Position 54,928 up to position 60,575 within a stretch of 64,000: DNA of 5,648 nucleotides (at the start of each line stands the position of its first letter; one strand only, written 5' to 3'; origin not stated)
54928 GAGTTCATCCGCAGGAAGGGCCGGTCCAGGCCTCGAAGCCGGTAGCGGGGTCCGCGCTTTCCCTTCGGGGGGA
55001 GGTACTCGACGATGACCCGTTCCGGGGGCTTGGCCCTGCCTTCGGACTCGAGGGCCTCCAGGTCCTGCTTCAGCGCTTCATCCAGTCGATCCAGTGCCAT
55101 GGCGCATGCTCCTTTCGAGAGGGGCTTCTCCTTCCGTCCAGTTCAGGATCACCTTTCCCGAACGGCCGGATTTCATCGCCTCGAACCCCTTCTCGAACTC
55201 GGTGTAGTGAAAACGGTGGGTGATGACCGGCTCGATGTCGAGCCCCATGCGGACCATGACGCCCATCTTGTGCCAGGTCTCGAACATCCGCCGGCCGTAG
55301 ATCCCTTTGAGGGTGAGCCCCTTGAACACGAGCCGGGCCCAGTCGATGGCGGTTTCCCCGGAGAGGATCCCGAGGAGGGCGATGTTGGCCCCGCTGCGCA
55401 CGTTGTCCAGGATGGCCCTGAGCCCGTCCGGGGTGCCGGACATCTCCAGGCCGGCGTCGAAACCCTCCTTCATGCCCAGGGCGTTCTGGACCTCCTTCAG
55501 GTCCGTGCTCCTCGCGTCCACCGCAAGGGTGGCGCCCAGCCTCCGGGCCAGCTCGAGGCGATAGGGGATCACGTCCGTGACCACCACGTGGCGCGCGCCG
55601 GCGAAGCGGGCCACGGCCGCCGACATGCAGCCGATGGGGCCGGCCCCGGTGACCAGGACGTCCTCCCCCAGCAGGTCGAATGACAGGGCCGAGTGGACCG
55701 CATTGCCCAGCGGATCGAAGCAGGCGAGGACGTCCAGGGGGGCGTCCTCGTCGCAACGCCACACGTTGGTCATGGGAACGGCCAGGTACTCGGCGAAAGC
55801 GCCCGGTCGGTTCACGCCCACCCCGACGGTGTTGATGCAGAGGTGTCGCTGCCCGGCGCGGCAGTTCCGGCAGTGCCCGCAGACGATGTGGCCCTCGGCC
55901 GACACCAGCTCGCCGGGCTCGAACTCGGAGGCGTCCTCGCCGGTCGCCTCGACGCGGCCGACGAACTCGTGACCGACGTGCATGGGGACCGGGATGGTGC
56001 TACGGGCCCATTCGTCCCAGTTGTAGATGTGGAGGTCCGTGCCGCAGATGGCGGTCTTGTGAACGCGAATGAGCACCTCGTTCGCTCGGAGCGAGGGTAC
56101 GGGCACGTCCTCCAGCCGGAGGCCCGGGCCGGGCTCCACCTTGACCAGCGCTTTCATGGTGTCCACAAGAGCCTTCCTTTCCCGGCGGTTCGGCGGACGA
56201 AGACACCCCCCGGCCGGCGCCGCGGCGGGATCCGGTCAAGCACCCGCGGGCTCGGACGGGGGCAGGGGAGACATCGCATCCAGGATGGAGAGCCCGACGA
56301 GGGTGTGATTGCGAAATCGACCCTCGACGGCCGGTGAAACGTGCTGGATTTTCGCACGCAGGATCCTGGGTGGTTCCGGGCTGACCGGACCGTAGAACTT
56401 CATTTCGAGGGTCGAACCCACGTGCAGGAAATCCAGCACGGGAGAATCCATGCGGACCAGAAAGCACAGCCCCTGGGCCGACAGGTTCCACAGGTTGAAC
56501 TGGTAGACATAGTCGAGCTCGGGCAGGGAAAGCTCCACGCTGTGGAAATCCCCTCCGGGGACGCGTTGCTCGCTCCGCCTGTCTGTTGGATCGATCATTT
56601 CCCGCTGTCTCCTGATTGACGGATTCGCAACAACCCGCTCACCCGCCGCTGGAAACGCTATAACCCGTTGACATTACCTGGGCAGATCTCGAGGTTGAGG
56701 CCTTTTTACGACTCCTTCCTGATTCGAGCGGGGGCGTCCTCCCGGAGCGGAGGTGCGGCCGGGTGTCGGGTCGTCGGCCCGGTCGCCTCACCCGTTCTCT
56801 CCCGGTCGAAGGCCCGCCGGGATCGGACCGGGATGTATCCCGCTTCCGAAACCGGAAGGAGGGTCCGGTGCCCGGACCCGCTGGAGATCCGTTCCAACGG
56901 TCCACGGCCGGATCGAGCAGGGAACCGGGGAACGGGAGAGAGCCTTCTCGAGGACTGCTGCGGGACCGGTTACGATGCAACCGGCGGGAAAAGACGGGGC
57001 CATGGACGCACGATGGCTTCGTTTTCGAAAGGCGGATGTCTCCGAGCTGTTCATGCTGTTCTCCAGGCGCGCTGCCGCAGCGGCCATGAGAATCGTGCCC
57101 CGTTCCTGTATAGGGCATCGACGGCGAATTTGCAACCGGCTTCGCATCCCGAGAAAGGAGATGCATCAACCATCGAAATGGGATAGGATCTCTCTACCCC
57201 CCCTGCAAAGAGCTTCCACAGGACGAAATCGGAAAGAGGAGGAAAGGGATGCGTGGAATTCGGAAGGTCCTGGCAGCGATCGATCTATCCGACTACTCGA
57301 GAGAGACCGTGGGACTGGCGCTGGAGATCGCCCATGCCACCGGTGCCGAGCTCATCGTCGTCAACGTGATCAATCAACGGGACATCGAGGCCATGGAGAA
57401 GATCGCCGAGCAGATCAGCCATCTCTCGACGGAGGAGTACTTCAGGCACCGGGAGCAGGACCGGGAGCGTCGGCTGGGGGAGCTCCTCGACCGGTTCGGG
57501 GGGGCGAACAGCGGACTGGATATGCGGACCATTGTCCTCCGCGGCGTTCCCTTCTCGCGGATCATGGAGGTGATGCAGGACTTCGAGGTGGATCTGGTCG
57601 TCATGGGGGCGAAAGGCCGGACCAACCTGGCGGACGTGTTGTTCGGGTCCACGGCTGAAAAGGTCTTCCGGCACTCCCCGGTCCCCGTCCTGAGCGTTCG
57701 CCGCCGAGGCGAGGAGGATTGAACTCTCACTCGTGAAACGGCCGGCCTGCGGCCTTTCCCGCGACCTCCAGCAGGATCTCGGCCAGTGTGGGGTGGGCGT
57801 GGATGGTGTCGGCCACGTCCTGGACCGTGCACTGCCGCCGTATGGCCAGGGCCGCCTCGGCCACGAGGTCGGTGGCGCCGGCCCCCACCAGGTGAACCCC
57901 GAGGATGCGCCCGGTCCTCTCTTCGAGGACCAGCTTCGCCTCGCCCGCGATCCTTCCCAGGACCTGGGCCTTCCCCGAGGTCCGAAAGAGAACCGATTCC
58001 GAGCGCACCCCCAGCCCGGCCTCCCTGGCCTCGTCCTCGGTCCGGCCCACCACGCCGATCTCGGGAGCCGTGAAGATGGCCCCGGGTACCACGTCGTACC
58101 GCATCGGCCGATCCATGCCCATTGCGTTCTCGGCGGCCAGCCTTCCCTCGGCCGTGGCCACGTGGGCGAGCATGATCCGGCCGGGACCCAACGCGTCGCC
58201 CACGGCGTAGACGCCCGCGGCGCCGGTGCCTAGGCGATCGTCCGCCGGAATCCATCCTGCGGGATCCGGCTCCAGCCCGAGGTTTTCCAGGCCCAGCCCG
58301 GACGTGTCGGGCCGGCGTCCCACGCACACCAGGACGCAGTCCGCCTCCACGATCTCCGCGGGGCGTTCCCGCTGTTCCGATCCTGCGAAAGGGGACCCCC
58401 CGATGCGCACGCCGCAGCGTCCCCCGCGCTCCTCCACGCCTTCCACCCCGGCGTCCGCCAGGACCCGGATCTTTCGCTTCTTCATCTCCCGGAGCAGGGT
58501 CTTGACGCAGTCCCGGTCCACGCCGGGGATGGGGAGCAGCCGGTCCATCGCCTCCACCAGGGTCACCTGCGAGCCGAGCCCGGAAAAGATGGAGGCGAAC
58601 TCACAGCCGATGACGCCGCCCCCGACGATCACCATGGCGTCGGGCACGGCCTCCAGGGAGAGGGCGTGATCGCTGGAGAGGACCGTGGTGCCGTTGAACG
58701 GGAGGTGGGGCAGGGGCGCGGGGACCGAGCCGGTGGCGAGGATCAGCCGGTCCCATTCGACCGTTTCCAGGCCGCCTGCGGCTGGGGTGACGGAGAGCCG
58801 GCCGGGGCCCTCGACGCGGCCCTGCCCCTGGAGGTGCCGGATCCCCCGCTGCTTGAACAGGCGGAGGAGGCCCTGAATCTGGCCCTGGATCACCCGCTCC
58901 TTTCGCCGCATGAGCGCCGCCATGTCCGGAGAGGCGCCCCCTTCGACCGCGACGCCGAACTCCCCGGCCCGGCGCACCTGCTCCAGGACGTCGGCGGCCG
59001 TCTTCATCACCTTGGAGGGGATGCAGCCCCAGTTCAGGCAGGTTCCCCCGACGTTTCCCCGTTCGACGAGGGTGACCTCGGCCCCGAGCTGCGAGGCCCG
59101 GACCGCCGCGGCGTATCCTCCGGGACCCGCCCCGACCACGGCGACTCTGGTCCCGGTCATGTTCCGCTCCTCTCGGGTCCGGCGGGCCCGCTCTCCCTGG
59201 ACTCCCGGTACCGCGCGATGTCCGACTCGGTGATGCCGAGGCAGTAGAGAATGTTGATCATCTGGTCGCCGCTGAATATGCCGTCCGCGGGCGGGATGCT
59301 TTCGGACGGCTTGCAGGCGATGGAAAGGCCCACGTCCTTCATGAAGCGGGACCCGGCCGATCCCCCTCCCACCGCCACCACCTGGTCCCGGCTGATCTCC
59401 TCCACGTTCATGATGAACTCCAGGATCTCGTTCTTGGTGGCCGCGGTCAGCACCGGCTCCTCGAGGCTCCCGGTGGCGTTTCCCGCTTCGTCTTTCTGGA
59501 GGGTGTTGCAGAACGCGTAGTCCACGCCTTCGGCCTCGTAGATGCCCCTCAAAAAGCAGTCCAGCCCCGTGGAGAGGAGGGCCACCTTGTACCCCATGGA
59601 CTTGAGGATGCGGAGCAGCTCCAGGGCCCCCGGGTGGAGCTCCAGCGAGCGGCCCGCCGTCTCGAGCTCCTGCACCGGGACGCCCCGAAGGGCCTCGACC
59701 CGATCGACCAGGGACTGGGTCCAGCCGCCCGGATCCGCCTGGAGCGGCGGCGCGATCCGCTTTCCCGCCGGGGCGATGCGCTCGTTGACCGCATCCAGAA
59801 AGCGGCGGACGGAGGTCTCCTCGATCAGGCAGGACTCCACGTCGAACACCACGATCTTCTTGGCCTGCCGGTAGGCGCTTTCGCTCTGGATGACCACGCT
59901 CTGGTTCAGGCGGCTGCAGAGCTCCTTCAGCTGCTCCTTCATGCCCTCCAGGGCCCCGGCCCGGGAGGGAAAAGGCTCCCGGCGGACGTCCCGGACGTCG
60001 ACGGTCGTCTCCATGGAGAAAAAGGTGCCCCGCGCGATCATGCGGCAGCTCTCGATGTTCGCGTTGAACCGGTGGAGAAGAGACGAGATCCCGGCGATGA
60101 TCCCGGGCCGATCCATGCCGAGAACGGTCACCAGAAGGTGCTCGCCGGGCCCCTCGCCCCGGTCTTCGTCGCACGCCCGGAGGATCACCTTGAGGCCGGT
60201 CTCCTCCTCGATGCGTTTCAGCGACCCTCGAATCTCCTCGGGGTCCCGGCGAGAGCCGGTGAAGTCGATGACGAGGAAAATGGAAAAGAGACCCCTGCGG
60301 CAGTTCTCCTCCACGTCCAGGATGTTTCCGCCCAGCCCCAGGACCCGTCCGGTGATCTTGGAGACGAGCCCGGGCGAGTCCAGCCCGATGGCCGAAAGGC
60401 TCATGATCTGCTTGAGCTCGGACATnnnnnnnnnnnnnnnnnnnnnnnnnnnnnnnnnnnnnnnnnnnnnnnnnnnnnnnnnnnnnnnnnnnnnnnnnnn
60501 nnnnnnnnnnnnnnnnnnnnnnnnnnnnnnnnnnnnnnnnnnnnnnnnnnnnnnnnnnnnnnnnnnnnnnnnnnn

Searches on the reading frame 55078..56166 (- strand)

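Call 25: search_protein_families(library=pfam, proteins=[window:55078-56166:-])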
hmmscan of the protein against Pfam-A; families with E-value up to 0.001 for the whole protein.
window:55078-56166:- (362 aa): 4 families
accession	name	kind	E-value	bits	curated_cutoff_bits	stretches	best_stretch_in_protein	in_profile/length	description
PF08240.17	ADH_N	-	2.5e-28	98.8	23.5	1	28-137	2-101/104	Alcohol dehydrogenase GroES-like domain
PF00107.32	ADH_zinc_N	-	3.9e-23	82.2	31.8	1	177-301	1-123/129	Zinc-binding dehydrogenase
PF16912.11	Glu_dehyd_C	-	6.2e-08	32.8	34.9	1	157-278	21-143/211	Glucose dehydrogenase C-terminus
PF13602.12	ADH_zinc_N_2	-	0.00079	20.8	27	0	210-341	1-134/134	Zinc-binding dehydrogenase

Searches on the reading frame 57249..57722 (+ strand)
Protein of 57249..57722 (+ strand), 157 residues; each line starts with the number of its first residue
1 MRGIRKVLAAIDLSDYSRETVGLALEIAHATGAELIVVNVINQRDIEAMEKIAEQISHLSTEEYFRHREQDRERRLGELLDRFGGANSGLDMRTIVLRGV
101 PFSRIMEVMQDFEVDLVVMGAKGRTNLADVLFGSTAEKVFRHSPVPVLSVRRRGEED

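Call 25: search_protein_families(library=pfam, proteins=[window:57249-57722:+])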
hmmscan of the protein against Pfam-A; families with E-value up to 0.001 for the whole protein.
window:57249-57722:+ (157 aa): 1 family
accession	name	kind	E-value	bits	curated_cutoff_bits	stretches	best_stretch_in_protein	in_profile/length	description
PF00582.32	Usp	-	3.6e-29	102.5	24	1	4-151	2-141/141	Universal stress protein family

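Call 43: find_related_loci(query=window:57249-57722:+, collection=metagenome_contigs, flank=3000)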
Query window:57249-57722:+ (157 aa) in metagenome_contigs; peptide patterns used: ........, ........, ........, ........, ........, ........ (x = any residue, [..] = any of these).
292 stretches matched a pattern; 48 encode a relative of the query (tblastn E <= 1e-3); 48 distinct loci.
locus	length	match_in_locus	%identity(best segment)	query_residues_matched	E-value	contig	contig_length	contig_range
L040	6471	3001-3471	90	1-157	7e-93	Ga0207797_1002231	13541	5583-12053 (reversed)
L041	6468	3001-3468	79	1-156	9e-83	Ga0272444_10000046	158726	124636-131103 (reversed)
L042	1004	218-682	75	1-155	3e-83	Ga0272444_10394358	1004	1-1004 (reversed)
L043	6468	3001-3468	74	1-156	2e-75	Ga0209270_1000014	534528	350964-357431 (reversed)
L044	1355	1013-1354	72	1-114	8e-56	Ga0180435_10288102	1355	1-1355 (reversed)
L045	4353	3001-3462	51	1-156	7e-47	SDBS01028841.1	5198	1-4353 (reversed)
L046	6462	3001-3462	50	1-156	8e-47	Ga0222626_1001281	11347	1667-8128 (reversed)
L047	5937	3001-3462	50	1-156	8e-47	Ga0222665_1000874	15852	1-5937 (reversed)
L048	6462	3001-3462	50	1-156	8e-47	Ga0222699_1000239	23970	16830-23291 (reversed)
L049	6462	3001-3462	51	1-156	3e-46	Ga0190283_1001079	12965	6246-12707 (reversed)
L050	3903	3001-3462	49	1-156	5e-46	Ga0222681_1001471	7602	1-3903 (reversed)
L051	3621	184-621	49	4-151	8e-45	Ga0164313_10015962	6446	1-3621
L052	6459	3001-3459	48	1-155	2e-44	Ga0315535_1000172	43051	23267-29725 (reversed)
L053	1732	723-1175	50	1-153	2e-44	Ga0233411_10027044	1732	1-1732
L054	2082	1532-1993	47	1-156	2e-43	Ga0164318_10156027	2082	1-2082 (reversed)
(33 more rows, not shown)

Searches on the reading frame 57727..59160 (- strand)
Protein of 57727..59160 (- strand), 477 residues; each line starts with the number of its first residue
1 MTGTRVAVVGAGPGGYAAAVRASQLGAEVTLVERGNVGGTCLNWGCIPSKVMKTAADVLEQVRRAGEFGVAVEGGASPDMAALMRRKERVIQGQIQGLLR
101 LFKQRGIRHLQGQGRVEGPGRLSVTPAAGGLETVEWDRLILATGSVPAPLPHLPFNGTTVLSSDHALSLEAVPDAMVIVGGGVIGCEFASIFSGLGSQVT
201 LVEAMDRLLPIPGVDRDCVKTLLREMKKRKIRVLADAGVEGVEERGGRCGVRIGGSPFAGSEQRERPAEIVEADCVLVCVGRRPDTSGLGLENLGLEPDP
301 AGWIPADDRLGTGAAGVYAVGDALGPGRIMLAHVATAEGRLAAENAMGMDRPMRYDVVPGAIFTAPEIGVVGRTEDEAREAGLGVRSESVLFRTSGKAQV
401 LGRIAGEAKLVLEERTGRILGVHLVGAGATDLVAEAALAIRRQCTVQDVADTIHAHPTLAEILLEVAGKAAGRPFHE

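Call 25: search_protein_families(library=pfam, proteins=[window:57727-59160:-])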
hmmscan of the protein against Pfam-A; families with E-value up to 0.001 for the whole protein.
window:57727-59160:- (477 aa): 10 families
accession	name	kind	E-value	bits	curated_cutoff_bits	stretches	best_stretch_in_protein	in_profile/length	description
PF07992.20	Pyr_redox_2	-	1.3e-65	222.2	26.1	1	5-339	2-291/291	Pyridine nucleotide-disulphide oxidoreductase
PF02852.28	Pyr_redox_dim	-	4.5e-30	104.5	25.3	1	358-465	1-108/110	Pyridine nucleotide-disulphide oxidoreductase, dimerisation domain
PF00070.33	Pyr_redox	-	5e-24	85.1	22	1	176-247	2-71/82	Pyridine nucleotide-disulphide oxidoreductase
PF13738.12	Pyr_redox_3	-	1e-08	35.2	30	1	8-44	2-39/305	Pyridine nucleotide-disulphide oxidoreductase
PF01134.28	GIDA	-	2e-08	34.1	22.1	1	6-66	2-60/391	Glucose inhibited division protein A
PF01266.30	DAO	-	1.7e-06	28.2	27.9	0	5-40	1-39/353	FAD dependent oxidoreductase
PF12831.13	FAD_oxidored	-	1.4e-05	25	27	1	6-41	2-38/416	FAD dependent oxidoreductase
PF13450.12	NAD_binding_8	-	4.6e-05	24.1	21.9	1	8-43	1-37/68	NAD(P)-binding Rossmann-like domain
PF00890.30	FAD_binding_2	-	0.00049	19.8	20.4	1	6-42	2-38/414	FAD binding domain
PF02826.25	2-Hacid_dh_C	-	0.00054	19.8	25.1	0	173-205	36-68/178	D-isomer specific 2-hydroxyacid dehydrogenase, NAD binding domain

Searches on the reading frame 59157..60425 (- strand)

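Call 25: search_protein_families(library=pfam, proteins=[window:59157-60425:-])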
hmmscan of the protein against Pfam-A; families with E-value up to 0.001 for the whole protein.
window:59157-60425:- (422 aa): 5 families
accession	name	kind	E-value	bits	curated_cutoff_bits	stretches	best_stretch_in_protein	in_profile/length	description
PF13740.12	ACT_6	-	1.1e-15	57.7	23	2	95-144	1-50/76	ACT domain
PF00702.32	Hydrolase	-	3.9e-10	40.9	26.4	1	190-366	2-191/191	haloacid dehalogenase-like hydrolase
PF01842.31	ACT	-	8.6e-09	35.5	27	0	99-126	3-30/66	ACT domain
PF12710.13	HAD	-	1.2e-08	36.1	27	1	192-353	1-179/189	haloacid dehalogenase-like hydrolase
PF13291.12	ACT_4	-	3.6e-07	31.2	27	1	100-147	10-59/80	ACT domain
